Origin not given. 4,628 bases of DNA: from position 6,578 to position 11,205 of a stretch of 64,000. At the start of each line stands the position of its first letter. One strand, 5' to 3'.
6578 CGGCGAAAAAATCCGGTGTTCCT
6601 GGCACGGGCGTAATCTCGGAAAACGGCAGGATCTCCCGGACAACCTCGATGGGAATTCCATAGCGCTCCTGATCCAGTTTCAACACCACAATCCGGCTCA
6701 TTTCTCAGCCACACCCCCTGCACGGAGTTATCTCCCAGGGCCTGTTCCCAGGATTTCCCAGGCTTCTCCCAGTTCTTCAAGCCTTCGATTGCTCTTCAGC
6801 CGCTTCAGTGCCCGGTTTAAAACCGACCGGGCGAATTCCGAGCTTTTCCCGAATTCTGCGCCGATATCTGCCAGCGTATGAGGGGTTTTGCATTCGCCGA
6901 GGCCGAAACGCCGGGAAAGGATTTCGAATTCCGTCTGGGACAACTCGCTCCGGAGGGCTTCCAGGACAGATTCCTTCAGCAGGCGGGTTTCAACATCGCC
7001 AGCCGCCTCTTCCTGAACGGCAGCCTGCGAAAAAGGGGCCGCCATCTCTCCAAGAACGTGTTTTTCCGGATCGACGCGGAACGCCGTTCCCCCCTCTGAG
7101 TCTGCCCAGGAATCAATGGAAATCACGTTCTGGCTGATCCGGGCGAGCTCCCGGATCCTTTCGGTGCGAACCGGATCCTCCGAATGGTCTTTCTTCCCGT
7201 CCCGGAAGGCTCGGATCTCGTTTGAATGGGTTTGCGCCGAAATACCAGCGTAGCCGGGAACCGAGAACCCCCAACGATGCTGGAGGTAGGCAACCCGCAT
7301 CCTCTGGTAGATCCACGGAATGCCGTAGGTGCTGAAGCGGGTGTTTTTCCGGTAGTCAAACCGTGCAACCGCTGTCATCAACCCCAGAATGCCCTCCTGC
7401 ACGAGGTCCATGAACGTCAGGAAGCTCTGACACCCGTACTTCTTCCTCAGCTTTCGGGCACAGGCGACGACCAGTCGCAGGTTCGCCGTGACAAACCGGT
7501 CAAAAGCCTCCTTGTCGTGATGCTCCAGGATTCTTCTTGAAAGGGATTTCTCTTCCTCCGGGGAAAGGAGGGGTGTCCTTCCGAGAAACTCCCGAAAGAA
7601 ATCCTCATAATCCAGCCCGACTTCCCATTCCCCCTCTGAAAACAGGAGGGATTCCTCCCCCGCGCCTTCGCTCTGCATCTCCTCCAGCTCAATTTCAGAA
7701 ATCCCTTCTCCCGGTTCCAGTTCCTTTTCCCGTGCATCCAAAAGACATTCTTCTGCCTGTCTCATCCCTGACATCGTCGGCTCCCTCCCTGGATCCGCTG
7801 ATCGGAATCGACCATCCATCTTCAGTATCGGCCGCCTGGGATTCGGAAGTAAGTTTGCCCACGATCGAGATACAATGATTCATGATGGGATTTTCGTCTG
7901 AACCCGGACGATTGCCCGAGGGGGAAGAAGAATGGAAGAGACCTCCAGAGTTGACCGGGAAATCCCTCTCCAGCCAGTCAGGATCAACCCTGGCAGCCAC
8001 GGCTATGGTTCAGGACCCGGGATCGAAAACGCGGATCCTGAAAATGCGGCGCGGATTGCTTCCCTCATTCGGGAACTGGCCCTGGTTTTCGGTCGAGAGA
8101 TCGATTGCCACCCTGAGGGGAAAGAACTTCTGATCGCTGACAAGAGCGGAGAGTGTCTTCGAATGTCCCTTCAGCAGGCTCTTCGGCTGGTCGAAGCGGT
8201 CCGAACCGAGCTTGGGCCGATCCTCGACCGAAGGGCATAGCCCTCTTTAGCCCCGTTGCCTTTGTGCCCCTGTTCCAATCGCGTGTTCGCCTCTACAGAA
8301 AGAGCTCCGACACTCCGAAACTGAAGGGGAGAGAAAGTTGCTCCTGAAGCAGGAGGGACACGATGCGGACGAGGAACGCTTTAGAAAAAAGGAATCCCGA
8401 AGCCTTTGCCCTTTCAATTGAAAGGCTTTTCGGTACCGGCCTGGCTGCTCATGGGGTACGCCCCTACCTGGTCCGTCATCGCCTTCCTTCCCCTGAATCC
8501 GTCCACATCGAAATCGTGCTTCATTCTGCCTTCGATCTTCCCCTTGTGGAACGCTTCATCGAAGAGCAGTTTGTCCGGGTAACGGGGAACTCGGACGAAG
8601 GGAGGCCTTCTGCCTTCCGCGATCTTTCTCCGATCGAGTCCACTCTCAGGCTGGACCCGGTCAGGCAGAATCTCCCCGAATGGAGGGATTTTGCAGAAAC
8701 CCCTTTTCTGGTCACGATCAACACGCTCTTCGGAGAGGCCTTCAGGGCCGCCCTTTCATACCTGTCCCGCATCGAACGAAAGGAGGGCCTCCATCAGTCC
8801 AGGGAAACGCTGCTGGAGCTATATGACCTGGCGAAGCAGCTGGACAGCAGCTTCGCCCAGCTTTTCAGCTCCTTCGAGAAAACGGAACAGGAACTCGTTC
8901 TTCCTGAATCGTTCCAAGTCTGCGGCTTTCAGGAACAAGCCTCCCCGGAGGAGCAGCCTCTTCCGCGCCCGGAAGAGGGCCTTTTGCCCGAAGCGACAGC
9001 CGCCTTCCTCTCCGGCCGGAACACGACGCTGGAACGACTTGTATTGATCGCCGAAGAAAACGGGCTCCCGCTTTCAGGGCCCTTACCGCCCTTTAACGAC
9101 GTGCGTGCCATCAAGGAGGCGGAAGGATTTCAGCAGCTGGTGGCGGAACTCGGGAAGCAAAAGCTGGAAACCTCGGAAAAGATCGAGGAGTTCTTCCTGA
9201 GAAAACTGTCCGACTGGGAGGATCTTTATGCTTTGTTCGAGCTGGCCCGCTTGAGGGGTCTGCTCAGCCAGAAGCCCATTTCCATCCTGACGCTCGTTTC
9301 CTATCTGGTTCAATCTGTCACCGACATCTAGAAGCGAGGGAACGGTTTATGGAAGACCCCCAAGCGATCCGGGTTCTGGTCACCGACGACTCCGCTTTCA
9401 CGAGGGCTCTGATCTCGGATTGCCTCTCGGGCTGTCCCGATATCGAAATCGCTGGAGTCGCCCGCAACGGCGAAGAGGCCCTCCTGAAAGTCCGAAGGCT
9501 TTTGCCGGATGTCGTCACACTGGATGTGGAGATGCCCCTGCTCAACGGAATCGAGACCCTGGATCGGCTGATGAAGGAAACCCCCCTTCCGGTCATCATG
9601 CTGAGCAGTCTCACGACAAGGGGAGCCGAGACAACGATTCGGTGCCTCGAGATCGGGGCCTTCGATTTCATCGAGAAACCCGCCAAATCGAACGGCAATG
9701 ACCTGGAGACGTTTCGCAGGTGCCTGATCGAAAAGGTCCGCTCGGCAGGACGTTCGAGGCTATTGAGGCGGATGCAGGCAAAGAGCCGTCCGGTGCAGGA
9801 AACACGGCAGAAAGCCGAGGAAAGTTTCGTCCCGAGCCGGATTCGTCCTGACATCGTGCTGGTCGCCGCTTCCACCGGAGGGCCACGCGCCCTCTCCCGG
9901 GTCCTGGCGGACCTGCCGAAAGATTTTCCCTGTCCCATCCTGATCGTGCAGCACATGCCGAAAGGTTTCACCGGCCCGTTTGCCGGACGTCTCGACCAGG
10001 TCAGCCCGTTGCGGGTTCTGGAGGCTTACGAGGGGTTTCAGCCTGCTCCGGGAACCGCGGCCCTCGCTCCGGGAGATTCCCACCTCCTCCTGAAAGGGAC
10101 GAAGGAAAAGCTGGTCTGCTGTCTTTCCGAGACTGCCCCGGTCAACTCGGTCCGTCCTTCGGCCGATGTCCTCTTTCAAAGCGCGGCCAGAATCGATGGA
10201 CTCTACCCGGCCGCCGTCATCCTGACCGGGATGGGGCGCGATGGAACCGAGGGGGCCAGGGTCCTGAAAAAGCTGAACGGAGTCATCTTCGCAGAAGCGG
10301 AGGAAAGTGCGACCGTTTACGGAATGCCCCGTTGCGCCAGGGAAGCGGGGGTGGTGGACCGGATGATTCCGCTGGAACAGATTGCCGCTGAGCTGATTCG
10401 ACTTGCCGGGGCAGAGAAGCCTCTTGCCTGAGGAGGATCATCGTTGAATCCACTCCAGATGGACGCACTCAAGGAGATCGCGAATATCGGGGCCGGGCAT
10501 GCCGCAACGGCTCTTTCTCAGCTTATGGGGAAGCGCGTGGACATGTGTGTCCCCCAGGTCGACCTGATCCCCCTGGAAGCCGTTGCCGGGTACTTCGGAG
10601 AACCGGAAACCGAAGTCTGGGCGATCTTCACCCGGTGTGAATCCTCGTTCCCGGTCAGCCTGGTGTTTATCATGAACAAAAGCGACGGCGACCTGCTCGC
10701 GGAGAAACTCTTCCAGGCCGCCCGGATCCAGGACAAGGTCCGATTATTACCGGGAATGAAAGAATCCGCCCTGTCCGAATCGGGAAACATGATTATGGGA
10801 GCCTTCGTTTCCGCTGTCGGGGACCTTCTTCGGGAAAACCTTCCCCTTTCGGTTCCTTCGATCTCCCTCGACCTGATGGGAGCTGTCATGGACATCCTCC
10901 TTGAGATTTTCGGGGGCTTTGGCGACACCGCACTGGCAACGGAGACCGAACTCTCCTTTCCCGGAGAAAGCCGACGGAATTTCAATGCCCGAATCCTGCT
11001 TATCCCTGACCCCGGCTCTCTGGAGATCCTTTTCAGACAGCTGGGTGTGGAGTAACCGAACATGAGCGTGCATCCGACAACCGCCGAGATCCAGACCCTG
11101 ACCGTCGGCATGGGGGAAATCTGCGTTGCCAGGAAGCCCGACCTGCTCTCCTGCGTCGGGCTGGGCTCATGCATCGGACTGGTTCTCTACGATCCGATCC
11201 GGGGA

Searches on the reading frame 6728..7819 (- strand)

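Call 34: search_protein_families(library=pfam, proteins=[window:6728-7819:-], max_evalue=0.001)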
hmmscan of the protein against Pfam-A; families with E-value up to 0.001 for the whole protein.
window:6728-7819:- (363 aa): 3 families
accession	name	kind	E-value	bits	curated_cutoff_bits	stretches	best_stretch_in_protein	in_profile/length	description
PF04542.20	Sigma70_r2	-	3.6e-13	49.5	24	1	110-183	2-70/71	Sigma-70 region 2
PF04545.22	Sigma70_r4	-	1.1e-07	31.7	24.1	1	292-342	4-49/50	Sigma-70, region 4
PF00140.25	Sigma70_r1_2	-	1.2e-05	25.6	22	1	80-98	11-29/34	Sigma-70 factor, region 1.2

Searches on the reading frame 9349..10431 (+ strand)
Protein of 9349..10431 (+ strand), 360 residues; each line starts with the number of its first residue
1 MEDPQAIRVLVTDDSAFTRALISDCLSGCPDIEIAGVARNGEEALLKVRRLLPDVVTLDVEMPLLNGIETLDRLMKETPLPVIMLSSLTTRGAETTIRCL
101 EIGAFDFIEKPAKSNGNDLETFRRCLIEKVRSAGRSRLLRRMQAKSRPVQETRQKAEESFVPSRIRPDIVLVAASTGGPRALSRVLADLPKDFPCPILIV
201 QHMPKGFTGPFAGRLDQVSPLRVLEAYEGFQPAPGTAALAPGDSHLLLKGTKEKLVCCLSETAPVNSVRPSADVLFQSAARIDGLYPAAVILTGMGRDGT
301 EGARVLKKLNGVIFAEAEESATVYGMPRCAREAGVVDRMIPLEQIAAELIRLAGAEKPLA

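Call 76: search_protein_families(library=pfam, proteins=[window:9349-10431:+], max_evalue=0.001)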
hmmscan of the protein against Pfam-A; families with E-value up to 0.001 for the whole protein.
window:9349-10431:+ (360 aa): 2 families
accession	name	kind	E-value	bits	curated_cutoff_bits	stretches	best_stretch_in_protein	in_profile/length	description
PF01339.22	CheB_methylest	-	3.9e-56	190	24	1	170-349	1-174/174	CheB methylesterase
PF00072.30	Response_reg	-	3.3e-19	69.5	30.2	1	9-114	1-103/111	Response regulator receiver domain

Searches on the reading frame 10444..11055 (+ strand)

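Call 76: search_protein_families(library=pfam, proteins=[window:10444-11055:+], max_evalue=0.001)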
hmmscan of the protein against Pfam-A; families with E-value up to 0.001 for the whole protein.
window:10444-11055:+ (203 aa): 2 families
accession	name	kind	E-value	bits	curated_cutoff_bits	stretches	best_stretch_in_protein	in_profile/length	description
PF04509.17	CheC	-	3.9e-18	65.5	22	1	5-39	2-36/38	CheC-like family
PF13690.11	CheX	-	3.3e-07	30.7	27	0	95-140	31-72/94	Chemotaxis phosphatase CheX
